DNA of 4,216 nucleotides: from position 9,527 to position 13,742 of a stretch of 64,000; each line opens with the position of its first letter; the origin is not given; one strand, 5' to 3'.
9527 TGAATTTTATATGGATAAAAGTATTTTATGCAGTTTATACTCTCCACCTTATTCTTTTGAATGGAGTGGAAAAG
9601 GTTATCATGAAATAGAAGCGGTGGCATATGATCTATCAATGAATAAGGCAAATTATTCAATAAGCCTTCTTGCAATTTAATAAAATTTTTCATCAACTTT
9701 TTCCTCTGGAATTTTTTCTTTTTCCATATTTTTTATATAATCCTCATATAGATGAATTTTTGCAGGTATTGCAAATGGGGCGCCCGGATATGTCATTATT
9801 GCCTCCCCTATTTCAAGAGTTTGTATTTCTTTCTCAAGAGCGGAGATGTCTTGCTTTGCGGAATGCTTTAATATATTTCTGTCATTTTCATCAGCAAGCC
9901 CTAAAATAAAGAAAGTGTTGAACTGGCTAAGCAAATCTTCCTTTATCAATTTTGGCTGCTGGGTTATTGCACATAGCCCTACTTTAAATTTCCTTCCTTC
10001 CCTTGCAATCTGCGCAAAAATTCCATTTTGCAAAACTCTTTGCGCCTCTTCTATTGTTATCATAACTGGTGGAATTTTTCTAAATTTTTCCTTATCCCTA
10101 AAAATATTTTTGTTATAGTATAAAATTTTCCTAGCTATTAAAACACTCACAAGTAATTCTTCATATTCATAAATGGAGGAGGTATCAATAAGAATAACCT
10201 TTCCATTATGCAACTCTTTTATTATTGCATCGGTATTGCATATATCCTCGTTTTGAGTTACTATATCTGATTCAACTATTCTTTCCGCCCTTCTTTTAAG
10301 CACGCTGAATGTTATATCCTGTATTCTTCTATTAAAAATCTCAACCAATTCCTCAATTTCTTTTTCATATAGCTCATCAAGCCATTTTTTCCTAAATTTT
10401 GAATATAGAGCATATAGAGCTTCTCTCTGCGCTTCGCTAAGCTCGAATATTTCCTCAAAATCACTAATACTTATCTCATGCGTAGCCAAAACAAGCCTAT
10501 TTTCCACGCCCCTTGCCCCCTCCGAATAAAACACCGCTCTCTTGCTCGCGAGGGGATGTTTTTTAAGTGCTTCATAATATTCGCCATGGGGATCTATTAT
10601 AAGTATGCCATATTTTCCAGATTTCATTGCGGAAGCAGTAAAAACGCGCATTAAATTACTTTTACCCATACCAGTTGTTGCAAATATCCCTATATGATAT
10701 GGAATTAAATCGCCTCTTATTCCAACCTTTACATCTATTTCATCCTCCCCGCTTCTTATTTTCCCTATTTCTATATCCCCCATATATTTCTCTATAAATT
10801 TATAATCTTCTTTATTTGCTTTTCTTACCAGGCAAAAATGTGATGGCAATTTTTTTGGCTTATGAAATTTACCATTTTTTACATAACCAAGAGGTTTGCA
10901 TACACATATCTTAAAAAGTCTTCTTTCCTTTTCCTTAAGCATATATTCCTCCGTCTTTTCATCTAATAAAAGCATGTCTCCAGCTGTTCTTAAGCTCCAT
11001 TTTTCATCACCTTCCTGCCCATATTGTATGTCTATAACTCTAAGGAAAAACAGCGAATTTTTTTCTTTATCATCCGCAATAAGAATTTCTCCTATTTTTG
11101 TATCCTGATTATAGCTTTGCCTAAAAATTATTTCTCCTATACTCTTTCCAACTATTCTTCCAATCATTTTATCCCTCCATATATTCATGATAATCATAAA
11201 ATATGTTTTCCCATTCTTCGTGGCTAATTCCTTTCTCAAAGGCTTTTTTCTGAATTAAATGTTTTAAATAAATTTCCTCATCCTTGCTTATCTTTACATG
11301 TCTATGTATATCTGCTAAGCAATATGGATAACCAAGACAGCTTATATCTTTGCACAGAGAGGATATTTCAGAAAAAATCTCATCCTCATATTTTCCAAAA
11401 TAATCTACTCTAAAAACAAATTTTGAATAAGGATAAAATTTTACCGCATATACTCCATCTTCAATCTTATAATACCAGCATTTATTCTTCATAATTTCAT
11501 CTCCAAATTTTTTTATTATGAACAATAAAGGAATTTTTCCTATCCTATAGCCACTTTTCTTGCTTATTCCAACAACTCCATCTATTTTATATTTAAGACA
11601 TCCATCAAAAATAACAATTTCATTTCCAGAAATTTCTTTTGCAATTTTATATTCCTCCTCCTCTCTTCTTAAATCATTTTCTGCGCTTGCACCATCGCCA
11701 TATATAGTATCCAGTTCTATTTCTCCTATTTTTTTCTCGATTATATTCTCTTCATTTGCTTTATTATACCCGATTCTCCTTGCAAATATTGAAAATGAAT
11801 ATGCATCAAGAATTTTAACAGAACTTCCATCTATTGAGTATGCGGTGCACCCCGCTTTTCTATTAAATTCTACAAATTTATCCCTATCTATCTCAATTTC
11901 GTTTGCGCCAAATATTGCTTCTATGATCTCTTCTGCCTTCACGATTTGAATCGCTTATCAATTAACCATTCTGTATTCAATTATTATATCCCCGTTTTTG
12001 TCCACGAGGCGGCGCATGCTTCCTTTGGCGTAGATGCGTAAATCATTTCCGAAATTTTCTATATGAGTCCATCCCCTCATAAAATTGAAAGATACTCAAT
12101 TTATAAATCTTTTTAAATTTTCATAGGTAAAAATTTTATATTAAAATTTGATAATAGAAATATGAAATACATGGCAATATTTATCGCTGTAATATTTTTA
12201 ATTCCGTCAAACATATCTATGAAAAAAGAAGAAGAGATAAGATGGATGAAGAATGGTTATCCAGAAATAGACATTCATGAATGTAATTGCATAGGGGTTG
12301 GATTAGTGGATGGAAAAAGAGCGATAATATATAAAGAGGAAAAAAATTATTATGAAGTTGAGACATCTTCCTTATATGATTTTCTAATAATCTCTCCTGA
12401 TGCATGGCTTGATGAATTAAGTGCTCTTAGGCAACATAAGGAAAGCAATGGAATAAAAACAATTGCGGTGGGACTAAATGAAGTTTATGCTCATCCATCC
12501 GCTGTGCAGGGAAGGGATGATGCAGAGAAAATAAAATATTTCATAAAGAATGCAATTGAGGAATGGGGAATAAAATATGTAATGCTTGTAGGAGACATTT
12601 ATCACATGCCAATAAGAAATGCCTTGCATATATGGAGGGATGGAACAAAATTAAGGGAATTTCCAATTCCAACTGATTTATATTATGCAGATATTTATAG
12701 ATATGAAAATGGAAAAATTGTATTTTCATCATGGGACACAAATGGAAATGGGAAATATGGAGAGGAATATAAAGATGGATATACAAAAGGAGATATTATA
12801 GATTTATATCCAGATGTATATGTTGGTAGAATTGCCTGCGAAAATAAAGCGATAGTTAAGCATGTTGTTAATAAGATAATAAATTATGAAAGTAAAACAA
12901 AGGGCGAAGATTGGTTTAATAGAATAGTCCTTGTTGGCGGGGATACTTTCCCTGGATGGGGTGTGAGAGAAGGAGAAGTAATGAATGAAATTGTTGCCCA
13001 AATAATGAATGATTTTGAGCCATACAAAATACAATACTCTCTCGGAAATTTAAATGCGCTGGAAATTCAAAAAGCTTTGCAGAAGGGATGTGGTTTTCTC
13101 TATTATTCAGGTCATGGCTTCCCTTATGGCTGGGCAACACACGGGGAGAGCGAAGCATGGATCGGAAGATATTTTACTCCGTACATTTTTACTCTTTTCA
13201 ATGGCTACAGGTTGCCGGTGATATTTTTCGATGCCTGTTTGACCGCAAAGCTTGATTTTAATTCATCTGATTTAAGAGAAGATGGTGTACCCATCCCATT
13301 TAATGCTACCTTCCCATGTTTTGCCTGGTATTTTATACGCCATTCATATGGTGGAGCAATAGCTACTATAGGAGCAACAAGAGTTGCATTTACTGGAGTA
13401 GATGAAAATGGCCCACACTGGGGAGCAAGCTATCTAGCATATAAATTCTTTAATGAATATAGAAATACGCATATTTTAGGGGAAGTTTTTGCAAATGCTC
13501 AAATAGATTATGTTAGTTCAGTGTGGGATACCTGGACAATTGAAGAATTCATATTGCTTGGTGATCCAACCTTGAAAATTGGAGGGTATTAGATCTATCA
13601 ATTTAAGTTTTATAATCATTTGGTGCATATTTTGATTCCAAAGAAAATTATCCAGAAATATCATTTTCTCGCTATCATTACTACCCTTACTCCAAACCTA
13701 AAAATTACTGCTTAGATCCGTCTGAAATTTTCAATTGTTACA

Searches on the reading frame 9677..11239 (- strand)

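Call 50: search_protein_families(library=pfam, proteins=[window:9677-11239:-], max_evalue=0.01)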
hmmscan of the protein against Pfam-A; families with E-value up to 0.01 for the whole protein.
window:9677-11239:- (520 aa): 2 families
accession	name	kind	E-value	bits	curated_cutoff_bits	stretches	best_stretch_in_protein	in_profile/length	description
PF01935.23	DUF87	-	5.1e-28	99.1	23.2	1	156-372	1-220/220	Helicase HerA, central domain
PF10412.15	TrwB_AAD_bind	-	0.0016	17.8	20.5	1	181-225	16-59/387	Type IV secretion-system coupling protein DNA-binding domain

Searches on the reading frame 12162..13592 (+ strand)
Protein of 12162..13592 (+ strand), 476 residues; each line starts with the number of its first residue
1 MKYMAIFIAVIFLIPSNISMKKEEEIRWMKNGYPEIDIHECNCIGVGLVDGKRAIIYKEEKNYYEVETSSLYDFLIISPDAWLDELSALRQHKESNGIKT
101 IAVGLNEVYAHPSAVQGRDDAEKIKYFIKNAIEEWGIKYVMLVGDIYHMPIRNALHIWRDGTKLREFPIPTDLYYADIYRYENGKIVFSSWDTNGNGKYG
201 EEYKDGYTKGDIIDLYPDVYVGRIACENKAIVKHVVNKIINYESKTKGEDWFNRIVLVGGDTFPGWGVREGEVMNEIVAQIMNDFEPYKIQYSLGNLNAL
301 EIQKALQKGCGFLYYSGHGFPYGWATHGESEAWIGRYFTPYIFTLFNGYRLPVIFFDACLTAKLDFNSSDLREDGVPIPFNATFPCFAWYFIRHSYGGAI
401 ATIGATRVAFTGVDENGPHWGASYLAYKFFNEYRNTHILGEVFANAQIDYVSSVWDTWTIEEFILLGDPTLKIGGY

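Call 50: search_protein_families(library=pfam, proteins=[window:12162-13592:+], max_evalue=0.01)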
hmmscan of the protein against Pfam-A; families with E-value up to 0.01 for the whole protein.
window:12162-13592:+ (476 aa): 1 family
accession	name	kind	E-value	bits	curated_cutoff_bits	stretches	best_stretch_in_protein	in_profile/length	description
PF01364.23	Peptidase_C25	-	2.6e-60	205.1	23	1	74-472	1-373/374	Peptidase family C25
